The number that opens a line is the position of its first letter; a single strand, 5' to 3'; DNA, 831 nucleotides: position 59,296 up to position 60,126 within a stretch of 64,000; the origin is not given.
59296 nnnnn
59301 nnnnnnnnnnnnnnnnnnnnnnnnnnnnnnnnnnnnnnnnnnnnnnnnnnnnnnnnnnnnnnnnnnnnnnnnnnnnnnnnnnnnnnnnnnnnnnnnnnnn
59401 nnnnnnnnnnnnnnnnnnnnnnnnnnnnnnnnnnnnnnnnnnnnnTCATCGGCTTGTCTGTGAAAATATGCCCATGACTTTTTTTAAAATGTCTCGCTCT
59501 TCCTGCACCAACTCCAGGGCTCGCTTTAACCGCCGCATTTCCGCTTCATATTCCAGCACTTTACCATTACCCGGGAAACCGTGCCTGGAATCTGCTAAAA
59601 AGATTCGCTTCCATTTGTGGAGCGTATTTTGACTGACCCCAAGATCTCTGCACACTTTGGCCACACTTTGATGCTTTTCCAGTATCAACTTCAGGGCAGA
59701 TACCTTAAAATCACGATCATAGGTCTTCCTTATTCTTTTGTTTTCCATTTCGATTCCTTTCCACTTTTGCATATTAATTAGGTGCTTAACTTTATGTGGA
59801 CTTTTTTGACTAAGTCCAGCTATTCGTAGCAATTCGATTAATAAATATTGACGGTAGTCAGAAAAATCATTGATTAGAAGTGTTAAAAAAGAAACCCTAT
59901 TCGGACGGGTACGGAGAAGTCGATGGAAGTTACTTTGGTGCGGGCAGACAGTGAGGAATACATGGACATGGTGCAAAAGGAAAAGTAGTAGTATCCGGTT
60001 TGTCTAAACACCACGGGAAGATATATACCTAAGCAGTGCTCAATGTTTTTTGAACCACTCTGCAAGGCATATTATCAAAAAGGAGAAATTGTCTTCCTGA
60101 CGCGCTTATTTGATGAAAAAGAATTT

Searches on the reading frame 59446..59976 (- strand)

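Call 69: search_protein_families(library=ncbifam, proteins=[window:59446-59976:-], max_evalue=0.001)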
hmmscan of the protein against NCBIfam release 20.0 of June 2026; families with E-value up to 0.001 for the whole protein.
window:59446-59976:- (176 aa): 5 families
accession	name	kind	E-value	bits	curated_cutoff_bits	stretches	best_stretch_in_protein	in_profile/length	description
NF033516.0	transpos_IS3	equivalog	1.3e-14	54.2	160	1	90-172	2-86/369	IS3 family transposase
NF047595.1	IS66_ISRel24_TnpA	equivalog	9.4e-07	29.4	74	1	83-127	2-46/113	IS66-like element accessory protein TnpA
NF038385.1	IS66_access_TnpA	equivalog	7.2e-06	25.7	150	1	77-126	80-129/190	IS66-like element accessory protein TnpA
NF033577.2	transpos_IS481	equivalog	0.00021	20.9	224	1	91-130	2-41/284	IS481 family transposase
NF049902.1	FTL_1293_fam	exception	0.00076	19.7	170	0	98-125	18-45/150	FTL_1293 family small RNA FtrC-regulated protein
